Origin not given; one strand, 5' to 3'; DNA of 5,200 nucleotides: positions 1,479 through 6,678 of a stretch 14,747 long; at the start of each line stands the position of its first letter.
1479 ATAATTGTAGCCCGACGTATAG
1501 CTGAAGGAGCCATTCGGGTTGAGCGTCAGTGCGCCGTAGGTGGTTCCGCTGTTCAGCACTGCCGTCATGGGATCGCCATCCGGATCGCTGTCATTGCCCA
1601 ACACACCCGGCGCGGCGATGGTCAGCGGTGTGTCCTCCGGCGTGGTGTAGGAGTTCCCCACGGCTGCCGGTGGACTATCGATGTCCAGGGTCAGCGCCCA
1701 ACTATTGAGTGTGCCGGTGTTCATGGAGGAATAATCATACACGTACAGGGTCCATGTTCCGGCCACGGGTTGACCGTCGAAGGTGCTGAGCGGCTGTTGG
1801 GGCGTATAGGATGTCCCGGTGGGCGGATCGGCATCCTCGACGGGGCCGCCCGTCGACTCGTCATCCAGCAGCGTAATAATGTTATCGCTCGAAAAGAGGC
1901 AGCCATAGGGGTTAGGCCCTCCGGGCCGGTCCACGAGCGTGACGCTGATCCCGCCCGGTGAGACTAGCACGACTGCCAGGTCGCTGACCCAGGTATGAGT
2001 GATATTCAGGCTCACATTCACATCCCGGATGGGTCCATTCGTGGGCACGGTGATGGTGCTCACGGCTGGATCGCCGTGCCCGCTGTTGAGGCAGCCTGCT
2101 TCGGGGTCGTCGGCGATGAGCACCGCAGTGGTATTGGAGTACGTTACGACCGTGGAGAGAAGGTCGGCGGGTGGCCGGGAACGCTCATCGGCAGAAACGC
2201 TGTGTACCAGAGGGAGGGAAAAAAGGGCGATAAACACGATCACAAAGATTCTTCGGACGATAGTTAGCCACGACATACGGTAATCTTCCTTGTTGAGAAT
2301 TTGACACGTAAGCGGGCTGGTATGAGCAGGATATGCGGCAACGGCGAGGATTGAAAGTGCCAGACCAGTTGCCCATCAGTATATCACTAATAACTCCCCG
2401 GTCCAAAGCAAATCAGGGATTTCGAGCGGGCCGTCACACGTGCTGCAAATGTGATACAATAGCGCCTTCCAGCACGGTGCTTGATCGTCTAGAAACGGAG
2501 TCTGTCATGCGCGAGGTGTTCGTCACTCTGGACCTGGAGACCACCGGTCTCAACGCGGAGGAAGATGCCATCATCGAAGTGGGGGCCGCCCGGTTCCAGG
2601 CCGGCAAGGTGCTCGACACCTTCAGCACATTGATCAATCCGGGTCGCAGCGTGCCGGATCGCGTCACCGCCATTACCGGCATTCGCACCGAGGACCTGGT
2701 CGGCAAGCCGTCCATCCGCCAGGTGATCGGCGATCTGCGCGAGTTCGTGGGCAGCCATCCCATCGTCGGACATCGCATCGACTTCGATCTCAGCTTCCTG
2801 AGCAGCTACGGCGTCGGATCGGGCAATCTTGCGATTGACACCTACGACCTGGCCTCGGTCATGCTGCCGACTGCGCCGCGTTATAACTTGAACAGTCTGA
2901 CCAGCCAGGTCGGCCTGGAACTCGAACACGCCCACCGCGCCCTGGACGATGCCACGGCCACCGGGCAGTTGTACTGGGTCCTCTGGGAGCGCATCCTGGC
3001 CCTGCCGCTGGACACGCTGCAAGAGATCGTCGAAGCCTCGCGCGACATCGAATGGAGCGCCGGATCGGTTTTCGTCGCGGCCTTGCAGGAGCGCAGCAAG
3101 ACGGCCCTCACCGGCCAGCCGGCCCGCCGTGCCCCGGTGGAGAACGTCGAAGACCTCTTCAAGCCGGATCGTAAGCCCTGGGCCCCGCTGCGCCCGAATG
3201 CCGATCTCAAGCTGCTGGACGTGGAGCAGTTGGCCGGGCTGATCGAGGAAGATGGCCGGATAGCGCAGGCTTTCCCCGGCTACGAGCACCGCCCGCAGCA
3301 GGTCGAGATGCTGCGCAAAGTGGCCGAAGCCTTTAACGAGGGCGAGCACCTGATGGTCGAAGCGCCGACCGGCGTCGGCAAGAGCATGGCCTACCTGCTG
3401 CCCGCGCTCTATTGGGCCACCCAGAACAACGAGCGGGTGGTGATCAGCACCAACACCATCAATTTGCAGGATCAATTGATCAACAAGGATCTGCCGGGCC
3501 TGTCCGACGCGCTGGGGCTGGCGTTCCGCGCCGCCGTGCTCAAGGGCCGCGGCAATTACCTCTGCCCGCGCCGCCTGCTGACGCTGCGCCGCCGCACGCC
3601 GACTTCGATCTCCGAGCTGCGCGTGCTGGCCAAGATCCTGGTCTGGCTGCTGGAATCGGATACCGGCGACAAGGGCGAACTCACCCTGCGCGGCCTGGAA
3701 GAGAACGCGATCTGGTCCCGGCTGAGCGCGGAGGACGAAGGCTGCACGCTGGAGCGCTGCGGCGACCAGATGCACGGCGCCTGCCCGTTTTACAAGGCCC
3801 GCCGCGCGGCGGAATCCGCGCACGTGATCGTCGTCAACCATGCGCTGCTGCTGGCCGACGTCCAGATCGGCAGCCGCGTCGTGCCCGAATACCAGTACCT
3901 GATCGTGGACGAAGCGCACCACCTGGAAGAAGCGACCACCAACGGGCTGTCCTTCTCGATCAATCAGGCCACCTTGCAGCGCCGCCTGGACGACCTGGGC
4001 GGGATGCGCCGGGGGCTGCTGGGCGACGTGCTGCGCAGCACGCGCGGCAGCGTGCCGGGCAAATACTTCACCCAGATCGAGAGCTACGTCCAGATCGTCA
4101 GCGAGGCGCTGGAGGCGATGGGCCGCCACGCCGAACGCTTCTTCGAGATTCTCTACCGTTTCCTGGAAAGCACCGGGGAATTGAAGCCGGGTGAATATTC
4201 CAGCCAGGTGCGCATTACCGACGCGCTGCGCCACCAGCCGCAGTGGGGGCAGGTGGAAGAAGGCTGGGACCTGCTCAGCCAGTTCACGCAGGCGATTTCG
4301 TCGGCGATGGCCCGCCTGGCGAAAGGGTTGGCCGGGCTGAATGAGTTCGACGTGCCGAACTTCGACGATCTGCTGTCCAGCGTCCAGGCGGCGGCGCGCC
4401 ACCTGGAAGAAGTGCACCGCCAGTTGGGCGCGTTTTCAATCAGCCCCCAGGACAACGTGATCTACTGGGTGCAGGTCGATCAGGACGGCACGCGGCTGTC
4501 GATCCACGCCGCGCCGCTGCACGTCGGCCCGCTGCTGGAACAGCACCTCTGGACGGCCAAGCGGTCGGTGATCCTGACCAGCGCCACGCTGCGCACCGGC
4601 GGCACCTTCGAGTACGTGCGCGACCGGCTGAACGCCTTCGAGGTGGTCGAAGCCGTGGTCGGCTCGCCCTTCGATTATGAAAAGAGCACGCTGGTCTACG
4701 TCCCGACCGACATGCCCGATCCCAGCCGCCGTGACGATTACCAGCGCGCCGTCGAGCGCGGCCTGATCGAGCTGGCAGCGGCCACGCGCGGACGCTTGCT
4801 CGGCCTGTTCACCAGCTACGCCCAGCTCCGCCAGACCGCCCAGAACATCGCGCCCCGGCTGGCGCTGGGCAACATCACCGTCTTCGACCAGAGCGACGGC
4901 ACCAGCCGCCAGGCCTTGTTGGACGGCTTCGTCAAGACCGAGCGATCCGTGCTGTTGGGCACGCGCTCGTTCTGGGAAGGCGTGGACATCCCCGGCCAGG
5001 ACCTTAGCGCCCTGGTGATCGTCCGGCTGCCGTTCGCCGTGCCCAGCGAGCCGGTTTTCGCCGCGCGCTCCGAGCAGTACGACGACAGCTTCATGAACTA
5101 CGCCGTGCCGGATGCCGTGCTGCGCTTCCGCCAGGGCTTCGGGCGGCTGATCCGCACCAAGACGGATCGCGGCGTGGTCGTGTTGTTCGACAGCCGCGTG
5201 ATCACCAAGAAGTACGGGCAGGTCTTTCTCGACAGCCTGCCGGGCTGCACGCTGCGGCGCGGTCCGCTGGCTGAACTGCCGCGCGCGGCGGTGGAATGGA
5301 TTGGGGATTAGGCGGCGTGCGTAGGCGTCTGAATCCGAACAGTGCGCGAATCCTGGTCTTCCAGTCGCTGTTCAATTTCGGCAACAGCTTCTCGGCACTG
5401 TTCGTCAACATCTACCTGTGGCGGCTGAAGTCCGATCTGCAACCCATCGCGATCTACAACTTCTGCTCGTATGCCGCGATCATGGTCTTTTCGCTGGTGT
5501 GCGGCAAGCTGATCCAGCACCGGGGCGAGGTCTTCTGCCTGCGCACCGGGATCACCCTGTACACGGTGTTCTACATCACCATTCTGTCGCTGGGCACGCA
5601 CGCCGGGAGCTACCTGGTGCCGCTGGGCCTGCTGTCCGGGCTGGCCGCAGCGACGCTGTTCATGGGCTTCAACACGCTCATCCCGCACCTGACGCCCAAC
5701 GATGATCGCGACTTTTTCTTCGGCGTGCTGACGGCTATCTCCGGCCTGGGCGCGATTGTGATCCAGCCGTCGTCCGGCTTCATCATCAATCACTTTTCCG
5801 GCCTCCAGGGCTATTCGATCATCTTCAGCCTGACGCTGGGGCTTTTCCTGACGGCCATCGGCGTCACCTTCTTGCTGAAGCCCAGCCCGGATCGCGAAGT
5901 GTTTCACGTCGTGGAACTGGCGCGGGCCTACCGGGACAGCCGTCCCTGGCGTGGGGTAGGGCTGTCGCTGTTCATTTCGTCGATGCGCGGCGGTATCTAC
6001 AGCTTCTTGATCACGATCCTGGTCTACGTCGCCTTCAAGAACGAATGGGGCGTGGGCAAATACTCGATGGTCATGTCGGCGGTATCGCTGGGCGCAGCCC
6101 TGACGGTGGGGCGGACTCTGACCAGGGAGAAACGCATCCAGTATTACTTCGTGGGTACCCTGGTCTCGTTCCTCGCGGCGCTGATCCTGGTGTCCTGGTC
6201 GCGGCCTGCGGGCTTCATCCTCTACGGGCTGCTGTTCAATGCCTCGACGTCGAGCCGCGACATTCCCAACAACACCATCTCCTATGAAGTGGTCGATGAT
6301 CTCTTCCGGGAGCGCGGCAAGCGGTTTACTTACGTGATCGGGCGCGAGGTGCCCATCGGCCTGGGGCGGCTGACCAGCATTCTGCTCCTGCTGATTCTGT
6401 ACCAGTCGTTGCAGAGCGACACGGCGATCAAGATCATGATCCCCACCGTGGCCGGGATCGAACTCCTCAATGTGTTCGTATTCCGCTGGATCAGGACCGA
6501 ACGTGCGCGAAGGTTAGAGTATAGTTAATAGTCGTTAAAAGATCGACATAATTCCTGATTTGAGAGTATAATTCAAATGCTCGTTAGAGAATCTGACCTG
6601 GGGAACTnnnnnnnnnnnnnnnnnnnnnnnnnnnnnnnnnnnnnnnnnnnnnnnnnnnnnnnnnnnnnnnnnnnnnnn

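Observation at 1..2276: Unlisted minus-strand gene for a signal-peptide + standalone P-domain + cadherin-like-repeat surface protein; the 621-aa plus-strand ORF over it is an antisense artefact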

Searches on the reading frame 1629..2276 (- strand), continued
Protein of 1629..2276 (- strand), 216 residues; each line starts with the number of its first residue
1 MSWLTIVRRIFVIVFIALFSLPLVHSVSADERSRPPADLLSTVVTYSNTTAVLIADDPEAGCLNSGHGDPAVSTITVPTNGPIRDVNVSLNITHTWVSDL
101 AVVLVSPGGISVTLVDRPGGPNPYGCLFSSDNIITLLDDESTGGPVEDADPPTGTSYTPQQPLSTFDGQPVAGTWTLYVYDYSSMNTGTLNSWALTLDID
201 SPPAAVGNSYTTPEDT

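Call 50: find_encoding_contigs(protein=P0152, flank=8000, max_places=3)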
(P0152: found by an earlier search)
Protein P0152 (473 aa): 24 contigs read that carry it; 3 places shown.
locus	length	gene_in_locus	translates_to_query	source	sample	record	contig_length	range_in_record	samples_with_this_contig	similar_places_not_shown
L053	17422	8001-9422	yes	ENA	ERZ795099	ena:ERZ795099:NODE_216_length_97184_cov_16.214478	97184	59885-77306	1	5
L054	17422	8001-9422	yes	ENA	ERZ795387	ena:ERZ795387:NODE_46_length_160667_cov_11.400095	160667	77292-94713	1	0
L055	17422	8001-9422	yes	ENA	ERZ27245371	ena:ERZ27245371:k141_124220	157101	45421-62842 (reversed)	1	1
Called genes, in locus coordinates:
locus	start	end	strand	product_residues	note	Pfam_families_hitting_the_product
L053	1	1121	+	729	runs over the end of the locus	PF03636:Glyco_hydro_65N, PF03632:Glyco_hydro_65m, PF03633:Glyco_hydro_65C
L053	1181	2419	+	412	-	PF01547:SBP_bac_1, PF13531:SBP_bac_11 (faint), PF13416:SBP_bac_8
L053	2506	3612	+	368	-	PF00528:BPD_transp_1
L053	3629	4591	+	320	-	PF00528:BPD_transp_1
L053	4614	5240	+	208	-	PF04854:DUF624 (weak)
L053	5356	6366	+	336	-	PF00356:LacI, PF00532:Peripla_BP_1, PF13407:Peripla_BP_4, PF13377:Peripla_BP_3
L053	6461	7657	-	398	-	PF08239:SH3_3, PF07705:CARDB (weak)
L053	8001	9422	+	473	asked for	PF01483:P_proprotein, PF17803:Cadherin_4, PF17892:Cadherin_5, PF17963:Big_9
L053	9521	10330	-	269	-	PF00005:ABC_tran, PF13304:AAA_21 (faint)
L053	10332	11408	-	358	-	PF02653:BPD_transp_2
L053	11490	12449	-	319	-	PF00532:Peripla_BP_1, PF13407:Peripla_BP_4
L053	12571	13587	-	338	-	PF01408:GFO_IDH_MocA, PF02894:GFO_IDH_MocA_C, PF22725:GFO_IDH_MocA_C3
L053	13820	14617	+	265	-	PF00027:cNMP_binding, PF13545:HTH_Crp_2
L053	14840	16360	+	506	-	-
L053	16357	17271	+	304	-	PF03781:FGE-sulfatase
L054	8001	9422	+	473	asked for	PF01483:P_proprotein, PF17803:Cadherin_4, PF17892:Cadherin_5, PF17963:Big_9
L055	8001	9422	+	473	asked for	PF01483:P_proprotein, PF17803:Cadherin_4, PF17892:Cadherin_5, PF17963:Big_9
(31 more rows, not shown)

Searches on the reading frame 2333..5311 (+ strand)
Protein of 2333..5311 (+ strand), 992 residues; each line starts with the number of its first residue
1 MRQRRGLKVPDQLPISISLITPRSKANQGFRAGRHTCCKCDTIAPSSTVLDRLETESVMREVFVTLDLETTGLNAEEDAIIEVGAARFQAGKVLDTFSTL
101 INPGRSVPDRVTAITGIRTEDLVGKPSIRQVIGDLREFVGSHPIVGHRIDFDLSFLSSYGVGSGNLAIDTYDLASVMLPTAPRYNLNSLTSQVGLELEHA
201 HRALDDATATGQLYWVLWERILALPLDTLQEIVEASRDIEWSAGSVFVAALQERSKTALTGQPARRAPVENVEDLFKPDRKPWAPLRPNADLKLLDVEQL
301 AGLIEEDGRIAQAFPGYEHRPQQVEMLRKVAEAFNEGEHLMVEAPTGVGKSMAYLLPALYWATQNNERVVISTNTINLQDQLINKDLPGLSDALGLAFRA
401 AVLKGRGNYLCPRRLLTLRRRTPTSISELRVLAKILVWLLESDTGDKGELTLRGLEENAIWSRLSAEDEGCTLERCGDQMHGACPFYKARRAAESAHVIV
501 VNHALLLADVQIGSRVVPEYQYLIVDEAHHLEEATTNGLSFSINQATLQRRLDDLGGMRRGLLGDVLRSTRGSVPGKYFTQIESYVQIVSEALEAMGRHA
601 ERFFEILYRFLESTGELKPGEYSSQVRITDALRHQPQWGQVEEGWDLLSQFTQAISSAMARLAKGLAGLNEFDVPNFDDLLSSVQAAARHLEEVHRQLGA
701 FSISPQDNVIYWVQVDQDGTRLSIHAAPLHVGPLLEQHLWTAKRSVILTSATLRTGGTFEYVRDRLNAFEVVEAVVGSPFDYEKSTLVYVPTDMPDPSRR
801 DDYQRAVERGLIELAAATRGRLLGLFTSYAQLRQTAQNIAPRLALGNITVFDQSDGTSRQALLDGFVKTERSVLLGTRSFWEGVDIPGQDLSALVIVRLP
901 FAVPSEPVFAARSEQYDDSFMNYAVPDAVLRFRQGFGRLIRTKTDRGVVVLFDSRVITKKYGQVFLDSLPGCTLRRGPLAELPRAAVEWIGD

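Call 7: search_protein_families(library=pfam, proteins=[window:2333-5311:+], max_evalue=0.001)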
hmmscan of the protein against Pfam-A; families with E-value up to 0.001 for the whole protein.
window:2333-5311:+ (992 aa): 5 families
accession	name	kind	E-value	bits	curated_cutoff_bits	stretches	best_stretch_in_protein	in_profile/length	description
PF13307.12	Helicase_C_2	-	3.2e-41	141.6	25.3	1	812-970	2-168/170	Helicase C-terminal domain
PF00929.31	RNase_T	-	1.7e-27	97.4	24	1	64-214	1-164/164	Exonuclease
PF00270.35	DEAD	-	1.7e-12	47.8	26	1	329-384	6-63/167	DEAD/DEAH box helicase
PF04851.21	ResIII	-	3.2e-09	37.4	22.5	1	318-384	3-71/164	Type III restriction enzyme, res subunit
PF06733.21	DEAD_2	-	8.1e-09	35.8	21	1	479-548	101-172/172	DEAD_2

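Call 9: find_encoding_contigs(protein=window:2333-5311:+, flank=10000, max_places=6)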
Protein window:2333-5311:+ (992 aa): no gene with exactly this product is on record in the collection.
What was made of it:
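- Tried and rejected: An exact look-up of the neighbouring DinG-like protein found no contig on record (call 9).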

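Call 11: find_related_loci(query=window:2333-5311:+, collection=genome_contigs, flank=10000)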
Query window:2333-5311:+ (992 aa) in genome_contigs; peptide patterns used: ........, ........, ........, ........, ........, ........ (x = any residue, [..] = any of these).
21 stretches matched a pattern; 8 encode a relative of the query (tblastn E <= 1e-3); 8 distinct loci.
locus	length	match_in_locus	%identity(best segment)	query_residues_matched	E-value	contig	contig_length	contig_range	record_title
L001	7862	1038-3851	75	53-991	0e+0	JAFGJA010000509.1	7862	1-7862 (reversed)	MAG: Anaerolineae bacterium isolate Zod_Metabat.248 k87_6728529, whole genome shotgun sequence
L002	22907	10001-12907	70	23-990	0e+0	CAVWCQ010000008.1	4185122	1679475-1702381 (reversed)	MAG: uncultured Chloroflexia bacterium isolate MFD03899.bin.2.186 genome assembly, contig: contig_6098, whole genome sho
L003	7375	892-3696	73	53-984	0e+0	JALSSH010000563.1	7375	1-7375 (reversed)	MAG: Ardenticatenia bacterium isolate 356-308_metabat2_scaf2bin.043 356-308_scaffold_7221_c1, whole genome shotgun seque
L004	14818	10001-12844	71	39-990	0e+0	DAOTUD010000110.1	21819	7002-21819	MAG TPA_asm: Anaerolineae bacterium isolate F17_43 k129_2653005, whole genome shotgun sequence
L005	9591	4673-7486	70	54-990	0e+0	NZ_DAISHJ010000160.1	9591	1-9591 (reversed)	MAG: Aggregatilinea sp. isolate CTOTU56 NODE_2111_length_9591_cov_3.877307, whole genome shotgun sequence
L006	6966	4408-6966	69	34-884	0e+0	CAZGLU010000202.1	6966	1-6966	MAG TPA_asm: uncultured Anaerolineaceae bacterium isolate binchicken_co43_322 genome assembly, contig: NODE_18930_length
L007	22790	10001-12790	52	61-990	0e+0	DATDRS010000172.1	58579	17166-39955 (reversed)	MAG TPA_asm: Anaerolineales bacterium isolate SMAG_U7983 k141_1875864, whole genome shotgun sequence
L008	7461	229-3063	49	59-991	0e+0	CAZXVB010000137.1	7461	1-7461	MAG TPA_asm: uncultured Anaerolineales bacterium isolate binchicken_co256_477 genome assembly, contig: NODE_29094_length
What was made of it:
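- Host: the DinG-like neighbour is 70-75% identical to Anaerolineae, Ardenticatenia and Aggregatilinea MAGs (call 11).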

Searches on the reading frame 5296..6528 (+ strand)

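Call 7: search_protein_families(library=pfam, proteins=[window:5296-6528:+], max_evalue=0.001)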
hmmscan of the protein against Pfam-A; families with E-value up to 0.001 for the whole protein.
window:5296-6528:+ (410 aa): 2 families
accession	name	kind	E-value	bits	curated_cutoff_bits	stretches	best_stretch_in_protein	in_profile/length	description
PF07690.21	MFS_1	-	3.4e-18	66.1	33.4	1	43-318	22-311/347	Major Facilitator Superfamily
PF07456.16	Hpre_diP_synt_I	-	0.00015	22.2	30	1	220-290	61-131/147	Heptaprenyl diphosphate synthase component I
